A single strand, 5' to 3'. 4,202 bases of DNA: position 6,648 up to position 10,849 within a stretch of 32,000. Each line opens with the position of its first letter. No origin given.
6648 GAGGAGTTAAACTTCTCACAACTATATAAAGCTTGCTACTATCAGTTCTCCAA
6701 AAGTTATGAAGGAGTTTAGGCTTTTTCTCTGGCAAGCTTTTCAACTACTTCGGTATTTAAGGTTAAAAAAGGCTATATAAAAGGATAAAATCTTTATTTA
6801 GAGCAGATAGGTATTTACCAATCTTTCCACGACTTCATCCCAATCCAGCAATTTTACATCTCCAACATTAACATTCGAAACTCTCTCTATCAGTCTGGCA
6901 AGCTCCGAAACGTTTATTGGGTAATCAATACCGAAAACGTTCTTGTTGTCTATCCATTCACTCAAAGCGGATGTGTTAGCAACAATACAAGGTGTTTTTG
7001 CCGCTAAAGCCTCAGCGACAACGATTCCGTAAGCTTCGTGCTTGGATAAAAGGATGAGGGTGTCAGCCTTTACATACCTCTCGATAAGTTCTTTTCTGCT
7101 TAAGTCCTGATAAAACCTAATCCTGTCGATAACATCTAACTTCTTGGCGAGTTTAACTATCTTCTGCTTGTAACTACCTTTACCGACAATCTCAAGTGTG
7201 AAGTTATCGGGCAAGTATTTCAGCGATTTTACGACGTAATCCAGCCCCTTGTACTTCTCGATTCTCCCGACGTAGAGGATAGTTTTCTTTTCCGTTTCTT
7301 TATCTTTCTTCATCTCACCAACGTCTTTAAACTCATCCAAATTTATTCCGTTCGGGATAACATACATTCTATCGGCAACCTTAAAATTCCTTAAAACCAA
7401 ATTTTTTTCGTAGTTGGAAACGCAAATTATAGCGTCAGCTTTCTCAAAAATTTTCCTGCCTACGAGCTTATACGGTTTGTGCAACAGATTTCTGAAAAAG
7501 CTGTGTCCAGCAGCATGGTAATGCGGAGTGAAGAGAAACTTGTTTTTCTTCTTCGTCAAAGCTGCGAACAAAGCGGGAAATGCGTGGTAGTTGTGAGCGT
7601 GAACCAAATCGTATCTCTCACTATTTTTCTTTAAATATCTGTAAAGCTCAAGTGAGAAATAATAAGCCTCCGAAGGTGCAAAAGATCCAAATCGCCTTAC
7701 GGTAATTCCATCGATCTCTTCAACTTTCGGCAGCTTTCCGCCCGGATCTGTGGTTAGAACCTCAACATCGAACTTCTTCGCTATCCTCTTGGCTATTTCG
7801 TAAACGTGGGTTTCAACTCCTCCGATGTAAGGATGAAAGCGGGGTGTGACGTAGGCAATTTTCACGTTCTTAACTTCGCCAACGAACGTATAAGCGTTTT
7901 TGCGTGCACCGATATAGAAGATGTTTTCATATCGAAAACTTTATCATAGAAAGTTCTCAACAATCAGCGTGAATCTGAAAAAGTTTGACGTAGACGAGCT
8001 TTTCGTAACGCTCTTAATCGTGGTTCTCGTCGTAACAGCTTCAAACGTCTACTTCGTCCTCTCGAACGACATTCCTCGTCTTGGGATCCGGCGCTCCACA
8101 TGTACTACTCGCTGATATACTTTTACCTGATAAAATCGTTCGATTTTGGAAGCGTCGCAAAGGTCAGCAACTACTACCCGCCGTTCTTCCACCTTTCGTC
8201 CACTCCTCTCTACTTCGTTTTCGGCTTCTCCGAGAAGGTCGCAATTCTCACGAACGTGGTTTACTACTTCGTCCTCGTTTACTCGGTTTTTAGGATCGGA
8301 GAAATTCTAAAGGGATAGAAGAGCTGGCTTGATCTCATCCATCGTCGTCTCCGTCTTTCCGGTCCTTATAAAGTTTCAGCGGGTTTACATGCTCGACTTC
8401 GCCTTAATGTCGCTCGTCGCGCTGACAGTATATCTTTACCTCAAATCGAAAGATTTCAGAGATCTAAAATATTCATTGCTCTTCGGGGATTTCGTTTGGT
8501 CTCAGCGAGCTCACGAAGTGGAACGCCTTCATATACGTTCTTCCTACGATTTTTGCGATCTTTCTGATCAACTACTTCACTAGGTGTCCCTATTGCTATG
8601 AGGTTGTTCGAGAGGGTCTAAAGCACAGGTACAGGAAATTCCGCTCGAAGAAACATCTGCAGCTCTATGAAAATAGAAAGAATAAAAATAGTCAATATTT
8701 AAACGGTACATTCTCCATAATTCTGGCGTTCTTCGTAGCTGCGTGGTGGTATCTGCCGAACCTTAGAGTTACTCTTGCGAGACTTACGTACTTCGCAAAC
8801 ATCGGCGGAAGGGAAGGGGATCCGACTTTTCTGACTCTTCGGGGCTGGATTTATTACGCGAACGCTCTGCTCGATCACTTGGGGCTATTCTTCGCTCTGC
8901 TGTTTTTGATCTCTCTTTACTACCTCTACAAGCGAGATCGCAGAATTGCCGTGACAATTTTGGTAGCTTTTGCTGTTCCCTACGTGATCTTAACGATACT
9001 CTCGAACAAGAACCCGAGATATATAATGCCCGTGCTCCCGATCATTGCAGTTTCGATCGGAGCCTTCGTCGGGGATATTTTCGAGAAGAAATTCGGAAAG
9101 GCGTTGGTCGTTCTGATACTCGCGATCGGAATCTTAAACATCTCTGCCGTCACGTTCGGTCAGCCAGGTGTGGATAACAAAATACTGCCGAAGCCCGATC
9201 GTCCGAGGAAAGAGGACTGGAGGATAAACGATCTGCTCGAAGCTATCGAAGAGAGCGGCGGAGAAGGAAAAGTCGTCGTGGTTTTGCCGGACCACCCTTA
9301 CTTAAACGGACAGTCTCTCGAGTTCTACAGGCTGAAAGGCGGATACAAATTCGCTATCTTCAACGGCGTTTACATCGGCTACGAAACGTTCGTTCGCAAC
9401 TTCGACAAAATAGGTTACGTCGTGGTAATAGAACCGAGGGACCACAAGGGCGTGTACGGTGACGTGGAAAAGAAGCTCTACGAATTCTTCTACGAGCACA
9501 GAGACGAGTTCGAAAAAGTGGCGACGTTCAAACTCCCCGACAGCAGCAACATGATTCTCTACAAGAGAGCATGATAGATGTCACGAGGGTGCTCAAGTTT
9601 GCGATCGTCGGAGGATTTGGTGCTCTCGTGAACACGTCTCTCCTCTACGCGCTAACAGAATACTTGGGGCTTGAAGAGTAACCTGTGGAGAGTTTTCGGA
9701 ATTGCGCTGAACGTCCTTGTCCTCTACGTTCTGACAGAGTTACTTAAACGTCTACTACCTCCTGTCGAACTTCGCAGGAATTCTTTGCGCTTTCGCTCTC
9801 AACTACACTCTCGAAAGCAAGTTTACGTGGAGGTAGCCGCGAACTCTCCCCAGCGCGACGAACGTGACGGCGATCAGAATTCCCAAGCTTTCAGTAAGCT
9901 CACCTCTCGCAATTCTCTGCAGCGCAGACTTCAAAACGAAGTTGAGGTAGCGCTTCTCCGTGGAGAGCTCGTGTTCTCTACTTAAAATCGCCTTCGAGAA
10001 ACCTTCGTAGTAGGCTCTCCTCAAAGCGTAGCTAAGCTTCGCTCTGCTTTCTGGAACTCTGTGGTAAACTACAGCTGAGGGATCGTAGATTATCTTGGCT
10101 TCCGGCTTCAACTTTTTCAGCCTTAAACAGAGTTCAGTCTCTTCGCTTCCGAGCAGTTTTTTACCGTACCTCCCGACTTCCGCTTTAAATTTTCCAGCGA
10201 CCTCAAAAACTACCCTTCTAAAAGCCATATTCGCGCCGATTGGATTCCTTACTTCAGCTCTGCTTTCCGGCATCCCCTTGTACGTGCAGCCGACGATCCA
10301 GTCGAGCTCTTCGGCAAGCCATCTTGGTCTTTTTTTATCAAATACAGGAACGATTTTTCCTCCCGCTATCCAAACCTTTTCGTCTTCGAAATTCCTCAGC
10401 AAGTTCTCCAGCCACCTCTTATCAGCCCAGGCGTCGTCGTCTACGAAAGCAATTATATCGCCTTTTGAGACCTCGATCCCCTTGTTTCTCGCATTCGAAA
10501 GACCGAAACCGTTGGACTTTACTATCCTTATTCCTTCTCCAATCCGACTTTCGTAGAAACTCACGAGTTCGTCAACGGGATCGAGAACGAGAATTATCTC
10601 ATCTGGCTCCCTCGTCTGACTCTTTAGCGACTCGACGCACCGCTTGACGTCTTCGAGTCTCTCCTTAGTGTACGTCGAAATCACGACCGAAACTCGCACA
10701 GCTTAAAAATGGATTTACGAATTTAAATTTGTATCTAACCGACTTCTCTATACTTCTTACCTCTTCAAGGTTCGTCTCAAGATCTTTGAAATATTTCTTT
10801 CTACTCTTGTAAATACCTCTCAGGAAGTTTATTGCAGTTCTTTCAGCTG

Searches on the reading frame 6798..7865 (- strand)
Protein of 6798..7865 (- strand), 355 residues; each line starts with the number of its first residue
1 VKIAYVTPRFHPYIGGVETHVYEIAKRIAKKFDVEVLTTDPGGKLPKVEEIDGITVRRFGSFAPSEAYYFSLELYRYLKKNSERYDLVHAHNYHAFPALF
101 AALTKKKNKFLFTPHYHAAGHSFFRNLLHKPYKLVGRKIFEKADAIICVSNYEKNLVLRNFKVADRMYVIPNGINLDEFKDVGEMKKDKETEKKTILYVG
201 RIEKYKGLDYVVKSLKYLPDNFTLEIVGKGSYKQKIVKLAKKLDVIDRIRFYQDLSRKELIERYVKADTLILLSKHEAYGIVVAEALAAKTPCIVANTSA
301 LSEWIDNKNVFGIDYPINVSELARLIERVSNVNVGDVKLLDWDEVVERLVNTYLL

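Call 25: search_protein_families(library=pfam, proteins=[window:6798-7865:-], max_evalue=0.001)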
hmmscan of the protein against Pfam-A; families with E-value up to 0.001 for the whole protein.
window:6798-7865:- (355 aa): 6 families
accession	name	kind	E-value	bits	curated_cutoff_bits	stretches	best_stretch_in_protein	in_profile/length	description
PF13439.12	Glyco_transf_4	-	4.9e-34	118.2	28.5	1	14-177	1-169/170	Glycosyltransferase Family 4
PF00534.26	Glycos_transf_1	-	3.8e-31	108.4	26.4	1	186-330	8-156/172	Glycosyl transferases group 1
PF13692.12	Glyco_trans_1_4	-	5e-19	69.4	27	1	194-328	2-138/142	Glycosyl transferases group 1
PF13579.12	Glyco_trans_4_4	-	9.8e-19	68.7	29.7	1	15-173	1-158/158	Glycosyl transferase 4-like domain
PF20706.3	GT4-conflict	-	2.3e-11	43.8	26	1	137-308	141-323/385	Family 4 Glycosyltransferase in conflict systems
PF13477.12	Glyco_trans_4_2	-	2e-07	31.7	23.4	1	18-150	10-139/139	Glycosyl transferase 4-like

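Call 63: search_protein_families(library=ncbifam, proteins=[window:6798-7865:-], max_evalue=0.00001)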
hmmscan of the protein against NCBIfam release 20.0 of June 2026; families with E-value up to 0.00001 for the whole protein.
window:6798-7865:- (355 aa): 29 families (the best 25 are shown)
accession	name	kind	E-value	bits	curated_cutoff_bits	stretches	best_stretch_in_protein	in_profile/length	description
NF041010.1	glycosy_Agl16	equivalog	8.2e-32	110.4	575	1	1-349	1-344/352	glycosylation protein Agl16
NF046085.1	XrtY_assoc_Gly1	equivalog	3.3e-29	101.9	400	1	1-329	1-346/387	XrtY-associated glycosyltransferase XYAG1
TIGR02149.1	glgA_Coryne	subfamily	4.5e-25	88.6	302.4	1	1-306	1-323/391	glycogen synthase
TIGR04157.1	glyco_rSAM_CFB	subfamily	9.6e-25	87.4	400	1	137-322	164-355/406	TIGR04157 family glycosyltransferase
NF038295.1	EPS_HpsP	equivalog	1.8e-23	83.2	550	1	5-327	4-347/388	hormogonium polysaccharide biosynthesis glycosyltransferase HpsP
NF053513.1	Gtran_IagA_BgsA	equivalog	3.4e-21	75.6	460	1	77-338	36-305/333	LTA glycolipid anchor biosynthesis glycosyltransferase, IagA/BgsA family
NF047684.1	TeichurnBiosyTuaC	equivalog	4.7e-21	75.2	550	1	76-332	100-354/391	teichuronic acid biosynthesis protein TuaC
TIGR03999.1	thiol_BshA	equivalog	4.8e-21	75.1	273.7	1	12-309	9-315/375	N-acetyl-alpha-D-glucosaminyl L-malate synthase BshA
TIGR03449.1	mycothiol_MshA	equivalog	1.2e-20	73.9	462.5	1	15-302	21-339/406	D-inositol-3-phosphate glycosyltransferase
NF041876.1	EPS_EpsE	equivalog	2e-19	70.1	400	1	162-331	183-360/389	exopolysaccharide biosynthesis GT4 family glycosyltransferase EpsE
NF050063.1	ProtGlycPglJ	equivalog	9.5e-17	61.2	500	1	133-314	135-313/363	N-acetylgalactosamine-N,N'-diacetylbacillosaminyl-diphospho-undecaprenol 4-alpha-N-acetylgalactosaminyltransferase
NF049987.1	DaglGlyslTfaseDgs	equivalog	1.3e-16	60.4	500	1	77-338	36-301/332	processive diacylglycerol alpha-glucosyltransferase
NF007396.0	PRK09922.1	equivalog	1.8e-16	60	385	1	141-333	134-327/361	lipopolysaccharide 1,6-galactosyltransferase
NF038255.1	exopoly_VpsD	equivalog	2.4e-16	59.6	300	1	85-336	102-351/381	VpsD family glycosyltransferase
TIGR04047.1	MSMEG_0565_glyc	hypoth_equivalog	3.5e-16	59.2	259.85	1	74-331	75-340/373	MSMEG_0565 family glycosyltransferase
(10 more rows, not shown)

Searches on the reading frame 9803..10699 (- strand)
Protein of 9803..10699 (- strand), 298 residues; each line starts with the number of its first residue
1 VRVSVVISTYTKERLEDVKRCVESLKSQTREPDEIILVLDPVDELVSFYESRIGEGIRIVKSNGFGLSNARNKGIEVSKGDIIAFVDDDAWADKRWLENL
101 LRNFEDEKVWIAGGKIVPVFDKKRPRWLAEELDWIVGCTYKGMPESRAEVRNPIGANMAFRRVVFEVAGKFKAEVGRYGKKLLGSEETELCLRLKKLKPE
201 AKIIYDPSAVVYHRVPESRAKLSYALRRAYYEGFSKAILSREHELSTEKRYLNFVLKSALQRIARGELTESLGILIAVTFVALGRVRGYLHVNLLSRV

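Call 26: search_protein_families(library=pfam, proteins=[window:9803-10699:-], max_evalue=0.001)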
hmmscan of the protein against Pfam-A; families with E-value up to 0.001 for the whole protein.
window:9803-10699:- (298 aa): 5 families
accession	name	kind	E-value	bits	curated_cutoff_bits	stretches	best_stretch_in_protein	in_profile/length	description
PF00535.33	Glycos_transf_2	-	1.3e-28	100.4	23.3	1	4-166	1-165/168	Glycosyl transferase family 2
PF13641.12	Glyco_tranf_2_3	-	2.4e-11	44.6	27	1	2-228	2-226/230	Glycosyltransferase like family 2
PF13632.12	Glyco_trans_2_3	-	8.2e-05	22.9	27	1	82-266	1-167/198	Glycosyl transferase family group 2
PF13506.12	Glyco_transf_21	-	0.00024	21.1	21.7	1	72-173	23-122/174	Glycosyl transferase family 21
PF10111.15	Glyco_tranf_2_2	-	0.00034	20.6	27.3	1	4-101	1-103/276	Glycosyltransferase like family 2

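Call 63: search_protein_families(library=ncbifam, proteins=[window:9803-10699:-], max_evalue=0.00001)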
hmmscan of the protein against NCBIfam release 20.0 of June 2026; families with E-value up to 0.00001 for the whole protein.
window:9803-10699:- (298 aa): 7 families
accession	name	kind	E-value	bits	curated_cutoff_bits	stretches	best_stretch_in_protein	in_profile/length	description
NF041394.1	GtaseAglG_Halo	equivalog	4.1e-66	223.3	440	1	1-265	1-269/304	glucosyl-dolichyl phosphate glucuronosyltransferase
TIGR03965.1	mycofact_glyco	equivalog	4.5e-29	101.6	280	1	3-274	76-342/467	mycofactocin biosynthesis glycosyltransferase MftF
NF041875.1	EPS_EpsD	equivalog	2.8e-27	96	370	1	3-263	1-255/325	exopolysaccharide biosynthesis glycosyltransferase EpsD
NF038302.1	EPS_HpsE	equivalog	1.7e-18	66.6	300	1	2-250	2-258/307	hormogonium polysaccharide biosynthesis glycosyltransferase HpsE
NF038299.1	EPS_HpsN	equivalog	5.1e-14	52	425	1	2-116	2-119/317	hormogonium polysaccharide biosynthesis glycosyltransferase HpsN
NF007482.0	PRK10073.1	equivalog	1.1e-12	47.6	423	1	2-126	7-132/334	glycosyltransferase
NF047683.1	TeichurnBiosyTuaG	equivalog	2.5e-06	27.3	400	1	3-101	8-108/252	teichuronic acid biosynthesis protein TuaG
